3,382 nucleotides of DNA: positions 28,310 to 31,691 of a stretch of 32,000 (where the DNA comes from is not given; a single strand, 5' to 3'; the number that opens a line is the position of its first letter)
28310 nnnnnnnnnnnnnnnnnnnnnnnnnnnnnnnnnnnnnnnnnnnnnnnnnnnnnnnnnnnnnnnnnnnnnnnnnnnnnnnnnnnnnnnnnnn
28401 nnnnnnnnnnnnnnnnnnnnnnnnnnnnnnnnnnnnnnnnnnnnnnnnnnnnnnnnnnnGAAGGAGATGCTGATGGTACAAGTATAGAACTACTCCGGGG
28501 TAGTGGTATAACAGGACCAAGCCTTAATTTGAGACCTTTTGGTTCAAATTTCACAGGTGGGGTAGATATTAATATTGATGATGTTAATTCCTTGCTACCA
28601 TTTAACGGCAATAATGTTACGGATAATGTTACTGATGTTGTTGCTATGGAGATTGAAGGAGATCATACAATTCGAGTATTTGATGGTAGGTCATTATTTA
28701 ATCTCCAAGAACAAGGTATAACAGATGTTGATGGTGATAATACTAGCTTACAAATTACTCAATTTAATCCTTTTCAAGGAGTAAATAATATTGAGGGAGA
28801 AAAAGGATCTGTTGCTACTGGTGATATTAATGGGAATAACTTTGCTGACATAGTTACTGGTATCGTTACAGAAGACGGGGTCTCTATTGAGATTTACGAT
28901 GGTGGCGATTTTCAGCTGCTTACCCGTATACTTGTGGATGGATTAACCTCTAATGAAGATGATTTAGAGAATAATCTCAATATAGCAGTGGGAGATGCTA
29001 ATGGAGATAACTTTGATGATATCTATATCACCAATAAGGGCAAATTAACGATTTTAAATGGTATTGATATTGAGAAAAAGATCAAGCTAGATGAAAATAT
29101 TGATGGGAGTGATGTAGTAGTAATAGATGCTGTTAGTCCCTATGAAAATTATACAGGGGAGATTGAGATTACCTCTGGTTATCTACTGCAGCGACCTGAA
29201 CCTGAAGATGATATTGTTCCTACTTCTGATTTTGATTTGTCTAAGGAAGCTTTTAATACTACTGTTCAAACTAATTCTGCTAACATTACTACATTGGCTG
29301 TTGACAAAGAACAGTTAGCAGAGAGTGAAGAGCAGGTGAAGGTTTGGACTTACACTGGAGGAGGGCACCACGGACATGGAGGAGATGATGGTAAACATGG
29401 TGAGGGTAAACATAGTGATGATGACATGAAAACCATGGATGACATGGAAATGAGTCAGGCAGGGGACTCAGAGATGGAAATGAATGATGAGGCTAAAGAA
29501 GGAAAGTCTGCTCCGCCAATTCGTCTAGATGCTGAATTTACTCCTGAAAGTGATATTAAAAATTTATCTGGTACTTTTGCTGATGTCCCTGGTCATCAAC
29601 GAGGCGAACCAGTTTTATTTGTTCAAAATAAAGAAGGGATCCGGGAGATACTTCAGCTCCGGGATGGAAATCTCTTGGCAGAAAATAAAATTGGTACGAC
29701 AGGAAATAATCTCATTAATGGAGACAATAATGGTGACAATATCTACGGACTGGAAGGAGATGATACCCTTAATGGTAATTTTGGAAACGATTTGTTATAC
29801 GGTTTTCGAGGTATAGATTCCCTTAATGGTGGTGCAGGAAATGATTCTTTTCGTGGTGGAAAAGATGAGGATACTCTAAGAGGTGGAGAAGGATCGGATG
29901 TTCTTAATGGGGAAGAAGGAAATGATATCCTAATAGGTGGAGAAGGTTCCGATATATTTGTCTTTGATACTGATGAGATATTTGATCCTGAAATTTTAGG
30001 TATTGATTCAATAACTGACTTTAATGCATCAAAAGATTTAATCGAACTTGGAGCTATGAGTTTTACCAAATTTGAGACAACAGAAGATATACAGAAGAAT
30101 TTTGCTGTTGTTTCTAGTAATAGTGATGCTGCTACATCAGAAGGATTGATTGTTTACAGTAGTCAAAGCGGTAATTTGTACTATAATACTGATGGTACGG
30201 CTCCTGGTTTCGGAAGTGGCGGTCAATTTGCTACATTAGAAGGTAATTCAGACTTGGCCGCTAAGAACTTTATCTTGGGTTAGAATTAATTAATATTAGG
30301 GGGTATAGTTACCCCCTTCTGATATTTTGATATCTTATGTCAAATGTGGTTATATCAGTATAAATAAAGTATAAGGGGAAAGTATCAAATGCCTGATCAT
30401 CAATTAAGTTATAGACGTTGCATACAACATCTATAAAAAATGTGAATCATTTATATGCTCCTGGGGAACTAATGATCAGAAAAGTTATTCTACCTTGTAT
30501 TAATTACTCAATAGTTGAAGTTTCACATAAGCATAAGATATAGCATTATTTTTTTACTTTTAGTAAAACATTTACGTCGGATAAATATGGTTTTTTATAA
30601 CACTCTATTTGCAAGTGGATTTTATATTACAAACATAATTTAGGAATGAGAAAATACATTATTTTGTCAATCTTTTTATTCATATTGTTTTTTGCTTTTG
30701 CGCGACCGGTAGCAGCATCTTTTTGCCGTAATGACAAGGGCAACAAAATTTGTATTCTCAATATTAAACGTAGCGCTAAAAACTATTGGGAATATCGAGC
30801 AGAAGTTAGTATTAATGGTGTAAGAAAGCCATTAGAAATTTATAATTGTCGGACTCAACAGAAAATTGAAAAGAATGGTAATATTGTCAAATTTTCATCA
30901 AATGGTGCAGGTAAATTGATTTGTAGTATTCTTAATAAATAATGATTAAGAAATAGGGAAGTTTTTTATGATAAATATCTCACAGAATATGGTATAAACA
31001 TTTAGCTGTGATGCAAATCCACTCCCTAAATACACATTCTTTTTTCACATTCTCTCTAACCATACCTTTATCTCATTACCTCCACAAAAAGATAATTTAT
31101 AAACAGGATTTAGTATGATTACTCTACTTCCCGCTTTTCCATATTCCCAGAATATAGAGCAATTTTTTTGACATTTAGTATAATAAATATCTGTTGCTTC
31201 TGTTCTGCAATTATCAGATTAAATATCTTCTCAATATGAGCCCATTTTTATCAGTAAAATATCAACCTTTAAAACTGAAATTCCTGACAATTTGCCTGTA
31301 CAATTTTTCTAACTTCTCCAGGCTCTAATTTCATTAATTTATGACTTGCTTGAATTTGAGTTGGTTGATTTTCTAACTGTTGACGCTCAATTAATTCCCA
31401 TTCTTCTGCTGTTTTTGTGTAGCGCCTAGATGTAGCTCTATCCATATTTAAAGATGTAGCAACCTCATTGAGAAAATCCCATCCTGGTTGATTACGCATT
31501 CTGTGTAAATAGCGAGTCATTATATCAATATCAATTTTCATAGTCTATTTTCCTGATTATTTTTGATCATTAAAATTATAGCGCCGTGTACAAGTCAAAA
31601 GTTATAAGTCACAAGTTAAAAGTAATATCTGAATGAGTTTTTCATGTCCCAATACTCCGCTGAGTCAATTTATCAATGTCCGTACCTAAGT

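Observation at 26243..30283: Giant leaderless multicopper oxidase fused to FG-GAP-like repeats, a metal-binding-looking tract and an RTX secretion module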

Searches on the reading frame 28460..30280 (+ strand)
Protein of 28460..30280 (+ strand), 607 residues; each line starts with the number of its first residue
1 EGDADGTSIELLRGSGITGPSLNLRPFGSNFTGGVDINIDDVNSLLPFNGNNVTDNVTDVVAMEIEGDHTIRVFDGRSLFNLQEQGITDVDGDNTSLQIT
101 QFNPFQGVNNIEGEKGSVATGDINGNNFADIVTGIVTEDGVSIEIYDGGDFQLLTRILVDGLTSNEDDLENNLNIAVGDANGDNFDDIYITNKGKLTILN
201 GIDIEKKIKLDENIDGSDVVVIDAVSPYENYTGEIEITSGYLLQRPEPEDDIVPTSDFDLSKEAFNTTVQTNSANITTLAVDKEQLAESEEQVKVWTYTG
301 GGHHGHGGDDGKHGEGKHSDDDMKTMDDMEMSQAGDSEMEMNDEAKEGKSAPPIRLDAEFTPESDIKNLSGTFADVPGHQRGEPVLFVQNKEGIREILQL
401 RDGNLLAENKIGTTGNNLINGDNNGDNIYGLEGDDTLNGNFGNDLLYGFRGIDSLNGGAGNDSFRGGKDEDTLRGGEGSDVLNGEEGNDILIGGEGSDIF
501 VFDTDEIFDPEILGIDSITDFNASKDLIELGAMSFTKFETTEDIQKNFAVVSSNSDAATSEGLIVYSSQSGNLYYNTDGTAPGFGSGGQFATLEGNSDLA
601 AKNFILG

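Call 40: predict_structure(alignment_id=A3)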
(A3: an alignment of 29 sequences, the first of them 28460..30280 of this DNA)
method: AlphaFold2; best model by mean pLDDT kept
length: 607 residues; sequences in the alignment: 29
mean_pLDDT: 74.4   pTM: 0.64
mean pLDDT of the five models: 74.4, 73.2, 73.2, 70.5, 66.7
residues with pLDDT >= 90: 118; 70-90: 303; 50-70: 100; < 50: 86
segments of 3 or more residues with pLDDT < 50: 49-53, 167-169, 248-271, 302-350
pLDDT, mean of each block of 10 residues (from residue 1): 63 63 86 83 63 59 88 88 84 87 86 85 83 88 90 89 54 84 84 87 86 79 78 82 57 42 40 77 86 83 35 33 33 32 32 78 82 65 76 76 69 81 81 89 89 94 93 96 94 96 82 89 91 68 54 58 73 74 64 81 78
secondary structure, 60 per line:
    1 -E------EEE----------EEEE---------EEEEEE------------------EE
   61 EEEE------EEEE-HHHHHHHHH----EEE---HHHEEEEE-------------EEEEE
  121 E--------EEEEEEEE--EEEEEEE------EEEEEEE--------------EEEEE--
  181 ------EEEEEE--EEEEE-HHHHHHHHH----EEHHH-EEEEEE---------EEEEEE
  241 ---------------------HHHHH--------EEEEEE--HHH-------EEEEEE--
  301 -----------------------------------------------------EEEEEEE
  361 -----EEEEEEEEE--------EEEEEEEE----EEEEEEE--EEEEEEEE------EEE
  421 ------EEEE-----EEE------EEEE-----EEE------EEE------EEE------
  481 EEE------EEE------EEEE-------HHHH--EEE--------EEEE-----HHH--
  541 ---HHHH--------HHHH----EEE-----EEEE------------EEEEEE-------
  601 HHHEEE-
elements in order: E9-11 E22-25 E35-40 E59-64 E71-74 H76-84 E89-91 E98-102 E116-121 E130-137 E140-146 E153-159 E174-178 E187-192 E195-199 H201-209 E220-225 E235-240 H262-266 E275-280 E293-298 E354-360 E366-374 E383-390 E395-401 E404-411 E418-420 E427-430 E436-438 E445-448 E454-456 E463-465 E472-474 E481-483 E490-492 E499-502 H510-513 E516-518 E527-530 H544-547 H556-559 E564-566 E572-575 E588-593 E604-606
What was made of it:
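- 29720..29971 (+): RTX block: 8-9 nonapeptides in register (aa 1160-1243). Beta-roll modelled at pLDDT 81-96 (call 40).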

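Call 43: fold_search(model_id=the predicted structure, library=pdb)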
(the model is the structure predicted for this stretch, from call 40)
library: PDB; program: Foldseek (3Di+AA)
matches with E <= 10: 443; with E <= 0.001: 22
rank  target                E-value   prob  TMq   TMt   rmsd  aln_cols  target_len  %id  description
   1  1h71                  8.8e-05  1.00  0.19  0.25   7.3       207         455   23  Psychrophilic Protease from Pseudoalteromonas 'TAC II 18' (released 2003-02-13)
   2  1omj                  1.8e-04  1.00  0.18  0.23   8.2       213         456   22  CRYSTAL STRUCTURE OF A PSYCHROPHILIC ALKALINE PROTEASE FROM PSEUDOMONAS TAC II 18 (released 2003-07-15)
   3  1smp_A                1.9e-04  1.00  0.20  0.25   6.7       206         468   23  CRYSTAL STRUCTURE OF A COMPLEX BETWEEN SERRATIA MARCESCENS METALLO-PROTEASE AND AN INHIBITOR FROM ERWINIA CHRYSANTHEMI (released 1996-04-03)
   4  1g9k                  2.1e-04  1.00  0.19  0.24   7.7       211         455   22  CRYSTAL STRUCTURE OF A PSYCHROPHILIC ALKALINE PROTEASE FROM PSEUDOMONAS TAC II 18 (released 2003-02-14)
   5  3u1r                  2.5e-04  1.00  0.20  0.26   6.7       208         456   22  Structure Analysis of A New Psychrophilic Marine Protease (released 2012-10-31)
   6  4i35                  3.4e-04  1.00  0.20  0.25   6.4       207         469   26  The crystal structure of serralysin (released 2013-11-27)
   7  3vi1_A                3.5e-04  1.00  0.24  0.30   4.9       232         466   19  Crystal structure of Pseudomonas aerginosa alkaline protease complexed with Substance P(1-6) (released 2012-09-19)
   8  1o0q                  3.9e-04  1.00  0.14  0.18  11.2       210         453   21  Crystal structure of a cold adapted alkaline protease from Pseudomonas TAC II 18, co-crystallized with 1 mM EDTA (released 2003-07-15)
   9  1go7                  4.1e-04  1.00  0.19  0.25   6.5       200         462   20  The metzincin's methionine: PrtC M226C-E189K double mutant (released 2002-10-17)
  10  1om8                  4.7e-04  1.00  0.19  0.24   7.2       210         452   24  CRYSTAL STRUCTURE OF A COLD ADAPTED ALKALINE PROTEASE FROM PSEUDOMONAS TAC II 18, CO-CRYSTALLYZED WITH 10 mM EDTA (released 2003-07-15)
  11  1k7g                  5.2e-04  1.00  0.19  0.25   6.9       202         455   19  PrtC from Erwinia chrysanthemi (released 2002-10-19)
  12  1af0                  5.4e-04  1.00  0.18  0.22  10.0       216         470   22  SERRATIA PROTEASE IN COMPLEX WITH INHIBITOR (released 1998-03-25)
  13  1go8                  5.9e-04  1.00  0.19  0.25   7.0       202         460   20  The metzincin's methionine: PrtC M226L mutant (released 2002-10-17)
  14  2zj6                  6.2e-04  1.00  0.15  0.14  14.3       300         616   16  Crystal structure of D337A mutant of Pseudomonas sp. MIS38 lipase (released 2008-12-02)
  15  2z8z                  6.9e-04  1.00  0.15  0.14  14.3       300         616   16  Crystal structure of a platinum-bound S445C mutant of Pseudomonas sp. MIS38 lipase (released 2007-10-30)
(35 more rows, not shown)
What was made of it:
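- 28439..29692 (+): FG-GAP type beta-propeller (aa 733-1150), six or seven blades. Two Ca-loop motifs at aa 861-869 (28823-28849) and 918-926 (28994-29020). Foldseek hits to integrin alpha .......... and WD40 propellers (call 43).
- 29720..29971 (+): Foldseek hits to serralysin, alkaline protease, AlgE R-modules and CyaA block V (call 43).
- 29972..30280 (+): C-terminal capping region and putative uncleaved secretion signal (aa 1244-1346), ending ...KNFILG. Covered by the serralysin-type fold matches (call 43).
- On RTX protein / type I secretion substrate: Beta-roll fold matches (calls 40, 43).
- On FG-GAP / integrin-alpha type beta-propeller: Integrin alpha headpiece hits (call 43).
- The C-terminal fold matches the serralysin and alkaline-protease RTX domains, the AlgE R-modules and CyaA block V (calls 40, 43).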

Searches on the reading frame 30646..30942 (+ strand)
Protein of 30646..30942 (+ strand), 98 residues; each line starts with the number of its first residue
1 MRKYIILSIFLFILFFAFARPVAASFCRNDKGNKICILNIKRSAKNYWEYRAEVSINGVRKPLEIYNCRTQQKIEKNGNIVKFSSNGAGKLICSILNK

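Call 28: search_protein_families(library=pfam, proteins=[window:30646-30942:+], max_evalue=0.01)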
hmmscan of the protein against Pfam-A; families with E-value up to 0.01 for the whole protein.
window:30646-30942:+ (98 aa): 0 families

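Call 60: search_protein_families(library=ncbifam, proteins=[window:30646-30939:+], max_evalue=0.01)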
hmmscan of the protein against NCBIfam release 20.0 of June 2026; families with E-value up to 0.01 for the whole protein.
window:30646-30939:+ (98 aa): 1 family
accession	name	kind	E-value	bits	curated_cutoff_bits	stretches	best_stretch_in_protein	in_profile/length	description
TIGR00319.1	desulf_FeS4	domain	0.0069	16.1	36.05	0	75-93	11-29/34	desulfoferrodoxin FeS4 iron-binding domain-containing protein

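Call 62: search_solved_structures(query=window:30646-30939:+, max_evalue=10)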
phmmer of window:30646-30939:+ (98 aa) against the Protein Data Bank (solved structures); distinct sequences matched with E-value up to 10: 6.
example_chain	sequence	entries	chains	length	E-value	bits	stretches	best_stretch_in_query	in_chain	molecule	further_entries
9hbk_A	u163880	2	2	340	0.59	13.4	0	24-42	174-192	Virion membrane protein OPG143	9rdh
9uzo_A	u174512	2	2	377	0.59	13.4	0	24-42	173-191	Virion membrane protein OPG143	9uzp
9hls_A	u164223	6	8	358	0.61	13.3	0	24-42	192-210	Virion membrane protein OPG143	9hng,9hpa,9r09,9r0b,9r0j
8gp6_A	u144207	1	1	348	0.62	13.3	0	24-42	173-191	Virion membrane protein A16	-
7a66_A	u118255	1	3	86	0.8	13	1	40-87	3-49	Pcc2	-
7a67_B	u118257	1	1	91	0.92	12.8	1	40-87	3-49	Pcc2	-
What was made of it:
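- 30646..30942 (+): Small Sec-signal protein with four Cys (98 aa), a candidate partner. No family hit (calls 28, 60, 62).
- Tried and rejected: The 98-aa protein also has no PDB sequence hit (call 62).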

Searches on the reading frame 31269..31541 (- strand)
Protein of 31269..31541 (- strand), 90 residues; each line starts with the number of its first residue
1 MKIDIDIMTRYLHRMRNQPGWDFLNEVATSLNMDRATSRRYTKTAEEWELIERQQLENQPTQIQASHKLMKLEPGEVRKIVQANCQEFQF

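Call 28: search_protein_families(library=pfam, proteins=[window:31269-31541:-], max_evalue=0.01)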
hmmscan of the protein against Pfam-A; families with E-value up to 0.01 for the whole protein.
window:31269-31541:- (90 aa): 1 family
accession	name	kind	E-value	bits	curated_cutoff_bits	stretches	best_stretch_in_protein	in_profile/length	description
PF25213.1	HVO_A0261_N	-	0.0074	16.6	35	1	25-55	28-58/86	HVO_A0261 N-terminal domain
